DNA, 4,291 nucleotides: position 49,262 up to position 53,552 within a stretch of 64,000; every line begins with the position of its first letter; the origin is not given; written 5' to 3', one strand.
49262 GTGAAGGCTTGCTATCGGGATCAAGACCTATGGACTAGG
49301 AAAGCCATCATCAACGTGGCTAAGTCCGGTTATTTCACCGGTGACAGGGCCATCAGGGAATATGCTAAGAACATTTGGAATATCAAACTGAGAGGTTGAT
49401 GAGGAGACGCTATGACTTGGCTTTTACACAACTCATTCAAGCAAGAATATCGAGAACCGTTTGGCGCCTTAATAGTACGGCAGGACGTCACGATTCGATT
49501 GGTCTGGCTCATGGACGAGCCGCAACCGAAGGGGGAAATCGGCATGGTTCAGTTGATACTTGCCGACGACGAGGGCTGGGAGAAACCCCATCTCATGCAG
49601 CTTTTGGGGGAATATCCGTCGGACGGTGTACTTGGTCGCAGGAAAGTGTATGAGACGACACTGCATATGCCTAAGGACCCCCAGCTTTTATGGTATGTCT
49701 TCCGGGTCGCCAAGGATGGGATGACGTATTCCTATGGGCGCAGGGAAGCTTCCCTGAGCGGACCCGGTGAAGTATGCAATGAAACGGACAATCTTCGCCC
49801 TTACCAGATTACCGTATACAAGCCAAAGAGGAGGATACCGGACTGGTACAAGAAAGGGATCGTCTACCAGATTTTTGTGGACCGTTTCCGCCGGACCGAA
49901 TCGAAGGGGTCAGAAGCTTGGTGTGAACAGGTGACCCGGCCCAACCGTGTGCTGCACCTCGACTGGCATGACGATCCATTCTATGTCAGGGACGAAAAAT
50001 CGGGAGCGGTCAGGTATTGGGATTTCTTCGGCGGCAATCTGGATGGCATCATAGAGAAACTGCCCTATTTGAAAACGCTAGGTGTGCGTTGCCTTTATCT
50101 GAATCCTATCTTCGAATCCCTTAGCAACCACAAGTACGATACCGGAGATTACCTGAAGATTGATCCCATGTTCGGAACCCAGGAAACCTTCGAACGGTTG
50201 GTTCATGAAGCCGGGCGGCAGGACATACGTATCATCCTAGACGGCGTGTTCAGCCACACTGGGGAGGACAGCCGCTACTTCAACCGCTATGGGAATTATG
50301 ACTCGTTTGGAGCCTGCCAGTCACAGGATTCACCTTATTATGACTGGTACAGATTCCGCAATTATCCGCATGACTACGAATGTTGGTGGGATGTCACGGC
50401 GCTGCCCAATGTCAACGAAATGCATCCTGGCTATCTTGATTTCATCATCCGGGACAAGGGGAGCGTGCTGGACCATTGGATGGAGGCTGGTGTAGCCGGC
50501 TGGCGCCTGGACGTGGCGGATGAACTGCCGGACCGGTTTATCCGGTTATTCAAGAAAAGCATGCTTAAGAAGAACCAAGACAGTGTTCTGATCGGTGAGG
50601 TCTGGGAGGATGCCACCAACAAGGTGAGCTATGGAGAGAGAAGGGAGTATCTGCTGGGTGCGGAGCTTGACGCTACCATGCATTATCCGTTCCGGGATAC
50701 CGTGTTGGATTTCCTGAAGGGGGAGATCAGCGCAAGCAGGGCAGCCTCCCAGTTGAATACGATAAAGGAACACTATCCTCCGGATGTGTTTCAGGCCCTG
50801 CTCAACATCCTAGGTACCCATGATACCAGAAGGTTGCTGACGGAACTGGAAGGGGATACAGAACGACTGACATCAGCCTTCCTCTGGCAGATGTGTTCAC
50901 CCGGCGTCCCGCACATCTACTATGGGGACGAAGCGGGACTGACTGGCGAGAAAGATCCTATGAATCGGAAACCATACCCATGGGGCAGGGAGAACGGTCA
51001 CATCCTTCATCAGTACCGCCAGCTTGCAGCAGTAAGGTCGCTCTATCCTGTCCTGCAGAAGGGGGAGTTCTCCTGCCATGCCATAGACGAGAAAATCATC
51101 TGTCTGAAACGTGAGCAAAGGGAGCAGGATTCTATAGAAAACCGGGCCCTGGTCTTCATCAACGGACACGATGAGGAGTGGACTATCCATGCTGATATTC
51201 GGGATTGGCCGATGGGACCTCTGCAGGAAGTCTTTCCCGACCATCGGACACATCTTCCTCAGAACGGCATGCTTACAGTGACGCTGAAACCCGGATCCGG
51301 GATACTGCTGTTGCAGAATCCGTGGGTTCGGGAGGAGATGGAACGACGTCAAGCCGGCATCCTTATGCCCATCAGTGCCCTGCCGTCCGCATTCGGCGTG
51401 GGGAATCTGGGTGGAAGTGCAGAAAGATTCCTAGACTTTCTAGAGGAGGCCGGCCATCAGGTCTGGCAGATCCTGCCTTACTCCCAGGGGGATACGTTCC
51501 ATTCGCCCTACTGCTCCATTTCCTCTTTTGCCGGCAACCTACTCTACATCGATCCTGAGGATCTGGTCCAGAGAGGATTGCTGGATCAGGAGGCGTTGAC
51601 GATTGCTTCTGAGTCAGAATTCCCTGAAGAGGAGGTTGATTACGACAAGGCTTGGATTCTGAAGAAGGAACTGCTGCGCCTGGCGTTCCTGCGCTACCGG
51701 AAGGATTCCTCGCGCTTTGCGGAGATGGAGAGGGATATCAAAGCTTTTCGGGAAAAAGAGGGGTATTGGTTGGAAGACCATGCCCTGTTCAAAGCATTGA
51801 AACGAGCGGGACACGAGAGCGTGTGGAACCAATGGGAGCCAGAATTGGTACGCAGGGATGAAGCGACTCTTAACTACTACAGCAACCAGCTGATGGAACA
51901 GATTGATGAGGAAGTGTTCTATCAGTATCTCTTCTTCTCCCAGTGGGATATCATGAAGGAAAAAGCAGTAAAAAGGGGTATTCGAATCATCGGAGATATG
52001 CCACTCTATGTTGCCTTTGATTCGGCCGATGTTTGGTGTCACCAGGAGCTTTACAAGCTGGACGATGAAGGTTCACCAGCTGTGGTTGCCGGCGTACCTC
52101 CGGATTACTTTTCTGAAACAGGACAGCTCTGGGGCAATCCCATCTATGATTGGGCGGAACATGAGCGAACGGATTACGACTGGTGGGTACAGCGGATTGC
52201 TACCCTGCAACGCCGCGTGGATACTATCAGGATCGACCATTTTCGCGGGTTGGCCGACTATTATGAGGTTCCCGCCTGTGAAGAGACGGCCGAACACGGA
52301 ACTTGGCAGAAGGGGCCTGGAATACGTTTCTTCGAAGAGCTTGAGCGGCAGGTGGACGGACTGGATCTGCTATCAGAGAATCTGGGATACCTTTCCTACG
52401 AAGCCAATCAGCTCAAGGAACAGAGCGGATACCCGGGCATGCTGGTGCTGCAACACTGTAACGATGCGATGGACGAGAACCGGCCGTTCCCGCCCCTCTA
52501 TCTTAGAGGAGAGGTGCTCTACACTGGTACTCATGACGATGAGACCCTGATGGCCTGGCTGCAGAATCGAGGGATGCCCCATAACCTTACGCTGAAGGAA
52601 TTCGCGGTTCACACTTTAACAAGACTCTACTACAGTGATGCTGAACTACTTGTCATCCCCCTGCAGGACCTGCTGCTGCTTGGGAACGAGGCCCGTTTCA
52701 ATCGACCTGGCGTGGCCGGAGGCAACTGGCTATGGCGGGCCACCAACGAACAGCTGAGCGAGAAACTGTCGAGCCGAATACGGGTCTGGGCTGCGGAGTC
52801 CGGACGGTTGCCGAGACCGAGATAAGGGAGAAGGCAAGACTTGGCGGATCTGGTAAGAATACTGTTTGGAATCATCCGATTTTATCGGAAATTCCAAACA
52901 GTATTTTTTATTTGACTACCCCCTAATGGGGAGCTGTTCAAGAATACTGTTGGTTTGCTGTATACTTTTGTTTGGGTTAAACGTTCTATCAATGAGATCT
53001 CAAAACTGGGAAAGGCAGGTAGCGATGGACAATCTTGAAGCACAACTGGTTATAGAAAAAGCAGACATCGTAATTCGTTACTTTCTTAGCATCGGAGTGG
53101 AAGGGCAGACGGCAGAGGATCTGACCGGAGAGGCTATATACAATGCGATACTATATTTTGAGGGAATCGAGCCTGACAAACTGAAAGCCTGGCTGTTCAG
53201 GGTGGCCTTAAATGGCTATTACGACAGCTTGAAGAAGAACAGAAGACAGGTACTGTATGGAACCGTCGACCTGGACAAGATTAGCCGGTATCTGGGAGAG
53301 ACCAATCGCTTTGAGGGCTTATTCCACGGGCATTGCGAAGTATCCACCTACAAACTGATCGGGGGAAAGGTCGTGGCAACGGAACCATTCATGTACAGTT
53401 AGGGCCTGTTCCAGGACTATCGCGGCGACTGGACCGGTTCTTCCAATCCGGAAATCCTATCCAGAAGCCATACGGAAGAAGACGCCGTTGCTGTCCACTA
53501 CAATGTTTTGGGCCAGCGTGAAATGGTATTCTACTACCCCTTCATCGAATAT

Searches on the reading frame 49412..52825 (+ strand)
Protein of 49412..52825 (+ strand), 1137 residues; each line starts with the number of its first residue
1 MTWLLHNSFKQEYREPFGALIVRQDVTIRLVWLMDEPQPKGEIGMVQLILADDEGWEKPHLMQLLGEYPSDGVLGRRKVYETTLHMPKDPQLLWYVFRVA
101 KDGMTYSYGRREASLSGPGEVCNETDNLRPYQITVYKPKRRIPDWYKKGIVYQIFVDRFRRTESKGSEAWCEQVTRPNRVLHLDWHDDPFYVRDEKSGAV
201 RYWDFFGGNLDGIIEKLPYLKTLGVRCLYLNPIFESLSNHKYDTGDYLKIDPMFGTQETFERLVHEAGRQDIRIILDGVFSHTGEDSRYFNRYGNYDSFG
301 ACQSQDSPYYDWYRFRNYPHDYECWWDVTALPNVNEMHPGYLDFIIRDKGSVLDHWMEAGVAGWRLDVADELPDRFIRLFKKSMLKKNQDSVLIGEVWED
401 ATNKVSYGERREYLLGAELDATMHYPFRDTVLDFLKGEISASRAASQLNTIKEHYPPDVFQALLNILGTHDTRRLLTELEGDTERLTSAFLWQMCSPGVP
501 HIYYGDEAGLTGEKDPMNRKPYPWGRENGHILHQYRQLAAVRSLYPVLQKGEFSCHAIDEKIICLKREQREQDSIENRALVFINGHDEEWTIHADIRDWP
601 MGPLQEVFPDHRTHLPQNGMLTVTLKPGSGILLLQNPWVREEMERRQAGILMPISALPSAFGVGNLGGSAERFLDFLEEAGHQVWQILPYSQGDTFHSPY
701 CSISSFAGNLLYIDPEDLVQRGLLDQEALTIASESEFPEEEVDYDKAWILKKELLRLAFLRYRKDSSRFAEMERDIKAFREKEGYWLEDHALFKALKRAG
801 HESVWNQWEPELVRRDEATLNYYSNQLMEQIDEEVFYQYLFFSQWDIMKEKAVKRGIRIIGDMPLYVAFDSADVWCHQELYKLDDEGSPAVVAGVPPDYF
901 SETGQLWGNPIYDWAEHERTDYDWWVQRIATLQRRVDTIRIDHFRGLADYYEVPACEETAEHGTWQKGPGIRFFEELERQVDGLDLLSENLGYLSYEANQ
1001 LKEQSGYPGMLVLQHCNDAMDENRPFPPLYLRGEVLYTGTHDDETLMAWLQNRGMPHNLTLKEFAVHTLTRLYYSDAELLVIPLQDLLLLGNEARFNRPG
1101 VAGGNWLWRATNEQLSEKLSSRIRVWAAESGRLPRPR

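Call 10: search_protein_families(library=pfam, proteins=[window:49412-52825:+], max_evalue=0.0001)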
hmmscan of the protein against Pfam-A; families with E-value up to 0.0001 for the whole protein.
window:49412-52825:+ (1137 aa): 2 families
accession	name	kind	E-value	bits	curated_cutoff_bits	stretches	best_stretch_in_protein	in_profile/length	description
PF02446.23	Glyco_hydro_77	-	2.2e-141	472.3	25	1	652-1115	1-464/465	4-alpha-glucanotransferase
PF00128.31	Alpha-amylase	-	3.9e-57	194.9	22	1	153-520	1-386/446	Alpha amylase, catalytic domain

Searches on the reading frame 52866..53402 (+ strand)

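Call 10: search_protein_families(library=pfam, proteins=[window:52866-53402:+], max_evalue=0.0001)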
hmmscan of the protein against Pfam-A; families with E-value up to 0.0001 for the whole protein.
window:52866-53402:+ (178 aa): 1 family
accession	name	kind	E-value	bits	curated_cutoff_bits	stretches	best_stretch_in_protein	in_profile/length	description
PF04542.20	Sigma70_r2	-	1.5e-05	25.1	24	1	69-127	9-70/71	Sigma-70 region 2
